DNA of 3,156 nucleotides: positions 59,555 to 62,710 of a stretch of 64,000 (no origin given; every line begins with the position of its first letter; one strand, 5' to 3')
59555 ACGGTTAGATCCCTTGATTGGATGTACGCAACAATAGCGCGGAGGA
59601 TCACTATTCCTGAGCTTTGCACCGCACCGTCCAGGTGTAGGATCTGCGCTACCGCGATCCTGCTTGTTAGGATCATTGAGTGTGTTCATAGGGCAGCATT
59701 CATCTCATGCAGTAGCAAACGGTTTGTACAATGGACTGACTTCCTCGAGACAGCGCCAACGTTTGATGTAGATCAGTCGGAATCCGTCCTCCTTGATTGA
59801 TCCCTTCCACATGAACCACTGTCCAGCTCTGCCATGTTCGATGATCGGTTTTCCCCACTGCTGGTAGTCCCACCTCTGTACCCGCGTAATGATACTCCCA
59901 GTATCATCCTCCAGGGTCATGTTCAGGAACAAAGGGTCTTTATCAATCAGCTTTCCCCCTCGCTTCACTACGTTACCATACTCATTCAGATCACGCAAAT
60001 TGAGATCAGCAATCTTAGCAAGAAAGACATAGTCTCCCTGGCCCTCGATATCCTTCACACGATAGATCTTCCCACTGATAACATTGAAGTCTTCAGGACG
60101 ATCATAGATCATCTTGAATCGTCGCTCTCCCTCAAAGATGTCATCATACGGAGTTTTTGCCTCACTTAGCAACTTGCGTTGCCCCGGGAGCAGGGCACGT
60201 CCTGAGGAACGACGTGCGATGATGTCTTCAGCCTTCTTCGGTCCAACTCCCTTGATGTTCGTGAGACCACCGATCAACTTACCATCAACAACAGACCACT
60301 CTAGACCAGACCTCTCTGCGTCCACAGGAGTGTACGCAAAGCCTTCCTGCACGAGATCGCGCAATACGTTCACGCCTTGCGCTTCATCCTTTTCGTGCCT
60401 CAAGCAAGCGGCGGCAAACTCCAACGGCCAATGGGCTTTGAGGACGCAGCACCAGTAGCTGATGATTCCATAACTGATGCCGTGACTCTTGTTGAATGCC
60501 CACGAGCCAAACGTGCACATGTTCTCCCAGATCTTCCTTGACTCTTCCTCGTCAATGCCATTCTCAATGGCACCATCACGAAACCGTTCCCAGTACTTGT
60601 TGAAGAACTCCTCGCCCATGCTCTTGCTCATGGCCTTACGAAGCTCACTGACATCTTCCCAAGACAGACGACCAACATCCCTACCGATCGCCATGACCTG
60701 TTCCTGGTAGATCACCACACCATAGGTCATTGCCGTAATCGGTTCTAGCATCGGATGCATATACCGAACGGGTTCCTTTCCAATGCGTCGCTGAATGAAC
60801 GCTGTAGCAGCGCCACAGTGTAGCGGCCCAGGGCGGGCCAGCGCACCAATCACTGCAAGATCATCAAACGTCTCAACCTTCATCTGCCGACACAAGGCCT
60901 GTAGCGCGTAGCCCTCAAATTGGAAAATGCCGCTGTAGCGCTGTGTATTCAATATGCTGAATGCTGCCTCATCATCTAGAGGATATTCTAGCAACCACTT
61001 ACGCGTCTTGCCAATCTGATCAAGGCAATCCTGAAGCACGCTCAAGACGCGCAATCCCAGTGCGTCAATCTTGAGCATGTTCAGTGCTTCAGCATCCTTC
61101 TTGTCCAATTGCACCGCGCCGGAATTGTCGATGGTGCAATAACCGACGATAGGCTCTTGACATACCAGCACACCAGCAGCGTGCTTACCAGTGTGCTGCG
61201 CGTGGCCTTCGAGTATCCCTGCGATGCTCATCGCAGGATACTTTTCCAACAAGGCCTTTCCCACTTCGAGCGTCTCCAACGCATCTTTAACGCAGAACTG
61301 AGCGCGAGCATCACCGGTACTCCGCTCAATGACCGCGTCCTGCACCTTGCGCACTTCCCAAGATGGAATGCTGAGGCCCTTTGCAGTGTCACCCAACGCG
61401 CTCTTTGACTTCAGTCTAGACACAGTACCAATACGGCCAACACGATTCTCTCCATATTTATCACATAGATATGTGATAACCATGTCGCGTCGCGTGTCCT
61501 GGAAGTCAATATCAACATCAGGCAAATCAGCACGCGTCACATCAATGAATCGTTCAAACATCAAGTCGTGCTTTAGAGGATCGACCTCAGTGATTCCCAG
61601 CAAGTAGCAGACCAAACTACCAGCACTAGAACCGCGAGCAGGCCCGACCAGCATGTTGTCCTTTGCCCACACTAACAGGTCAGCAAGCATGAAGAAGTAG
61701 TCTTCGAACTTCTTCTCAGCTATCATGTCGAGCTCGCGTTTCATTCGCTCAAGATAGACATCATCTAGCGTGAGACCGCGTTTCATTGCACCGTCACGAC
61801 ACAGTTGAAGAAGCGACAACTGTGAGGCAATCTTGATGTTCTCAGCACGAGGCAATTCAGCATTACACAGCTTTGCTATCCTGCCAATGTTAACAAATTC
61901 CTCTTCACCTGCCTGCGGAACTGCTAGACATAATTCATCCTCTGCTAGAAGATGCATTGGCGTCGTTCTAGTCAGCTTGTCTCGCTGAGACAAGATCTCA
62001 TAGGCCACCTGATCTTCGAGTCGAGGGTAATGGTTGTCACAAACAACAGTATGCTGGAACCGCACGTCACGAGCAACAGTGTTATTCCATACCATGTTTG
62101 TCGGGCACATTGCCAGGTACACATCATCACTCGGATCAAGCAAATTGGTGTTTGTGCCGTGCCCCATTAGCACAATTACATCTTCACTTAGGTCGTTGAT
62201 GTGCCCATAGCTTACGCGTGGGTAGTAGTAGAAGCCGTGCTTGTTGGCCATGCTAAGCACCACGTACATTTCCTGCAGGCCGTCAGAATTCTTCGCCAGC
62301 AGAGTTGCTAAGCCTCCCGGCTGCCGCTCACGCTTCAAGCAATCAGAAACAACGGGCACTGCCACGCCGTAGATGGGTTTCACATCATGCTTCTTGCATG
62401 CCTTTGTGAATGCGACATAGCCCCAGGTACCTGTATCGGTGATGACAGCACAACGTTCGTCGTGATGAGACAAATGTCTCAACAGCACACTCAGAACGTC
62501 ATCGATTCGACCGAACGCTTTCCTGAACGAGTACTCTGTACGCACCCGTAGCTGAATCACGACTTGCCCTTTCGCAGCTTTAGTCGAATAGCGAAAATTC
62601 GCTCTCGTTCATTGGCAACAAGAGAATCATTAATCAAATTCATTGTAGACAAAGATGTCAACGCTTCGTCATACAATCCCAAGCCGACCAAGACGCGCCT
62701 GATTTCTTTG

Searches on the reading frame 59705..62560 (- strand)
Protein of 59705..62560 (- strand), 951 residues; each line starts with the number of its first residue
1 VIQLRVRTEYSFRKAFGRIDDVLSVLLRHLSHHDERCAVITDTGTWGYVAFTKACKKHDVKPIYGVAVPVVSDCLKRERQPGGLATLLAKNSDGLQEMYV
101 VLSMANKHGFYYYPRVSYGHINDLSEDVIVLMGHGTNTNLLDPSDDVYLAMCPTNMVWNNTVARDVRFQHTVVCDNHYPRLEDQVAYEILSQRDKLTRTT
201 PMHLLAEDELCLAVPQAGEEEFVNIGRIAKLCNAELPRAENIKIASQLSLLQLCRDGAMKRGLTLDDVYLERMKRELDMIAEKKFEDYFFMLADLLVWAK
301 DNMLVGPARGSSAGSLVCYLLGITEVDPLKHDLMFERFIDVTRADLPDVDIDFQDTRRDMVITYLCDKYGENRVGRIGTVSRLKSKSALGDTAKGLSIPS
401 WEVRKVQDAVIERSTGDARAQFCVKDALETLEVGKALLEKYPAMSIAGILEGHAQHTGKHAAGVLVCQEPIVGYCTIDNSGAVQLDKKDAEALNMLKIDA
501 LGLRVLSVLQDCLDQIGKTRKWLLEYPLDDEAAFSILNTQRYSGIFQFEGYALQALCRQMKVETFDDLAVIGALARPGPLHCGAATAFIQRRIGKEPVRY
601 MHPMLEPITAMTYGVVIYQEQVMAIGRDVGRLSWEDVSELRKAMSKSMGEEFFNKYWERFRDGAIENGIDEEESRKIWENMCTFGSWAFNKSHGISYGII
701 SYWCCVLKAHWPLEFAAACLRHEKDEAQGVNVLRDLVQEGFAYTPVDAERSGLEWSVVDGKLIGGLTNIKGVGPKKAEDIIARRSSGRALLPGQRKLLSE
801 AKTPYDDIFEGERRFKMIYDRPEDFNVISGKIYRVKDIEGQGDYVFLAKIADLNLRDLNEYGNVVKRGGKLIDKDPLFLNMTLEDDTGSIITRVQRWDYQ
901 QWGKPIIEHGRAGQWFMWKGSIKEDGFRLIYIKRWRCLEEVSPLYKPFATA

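Call 8: search_protein_families(library=phrogs, proteins=[window:59705-62560:-])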
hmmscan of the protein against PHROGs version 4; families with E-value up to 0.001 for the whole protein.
window:59705-62560:- (951 aa): 8 families
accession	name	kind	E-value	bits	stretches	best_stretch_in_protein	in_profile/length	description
phrog_405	-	DNA, RNA and nucleotide metabolism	2.9e-234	781.6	1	2-785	45-888/1190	DNA polymerase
phrog_11165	-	DNA, RNA and nucleotide metabolism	1e-152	510.9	1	266-786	37-577/782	DNA polymerase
phrog_21652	-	DNA, RNA and nucleotide metabolism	7.4e-54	184.1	1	311-647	36-412/476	DNA polymerase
phrog_12219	-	DNA, RNA and nucleotide metabolism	1.4e-50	173.4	1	346-784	1-488/823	DNA polymerase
phrog_13169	-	DNA, RNA and nucleotide metabolism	5.8e-26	92.4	2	261-343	330-413/463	DNA polymerase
phrog_7513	-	unknown function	2.9e-22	80.2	2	249-347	346-452/461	-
phrog_4335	-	unknown function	1.5e-14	55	1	665-789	9-134/421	-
phrog_11127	-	DNA, RNA and nucleotide metabolism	6.7e-06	27.2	1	272-339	102-170/171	DNA polymerase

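Call 9: search_protein_families(library=pfam, proteins=[window:59705-62560:-])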
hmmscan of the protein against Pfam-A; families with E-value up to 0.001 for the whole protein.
window:59705-62560:- (951 aa): 4 families
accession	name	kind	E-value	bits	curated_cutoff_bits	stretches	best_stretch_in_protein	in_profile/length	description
PF07733.18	DNA_pol3_alpha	-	8.2e-66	222.7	23.9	1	250-502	3-260/260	Bacterial DNA polymerase III alpha NTPase domain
PF17657.6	DNA_pol3_finger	-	2.7e-40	137.9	22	1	506-668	2-166/166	Bacterial DNA polymerase III alpha subunit finger domain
PF02811.25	PHP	-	4.8e-11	43.7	26.4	1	4-133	2-123/164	PHP domain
PF14579.12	HHH_6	-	0.00012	22.7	25.6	1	744-786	5-47/90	Helix-hairpin-helix motif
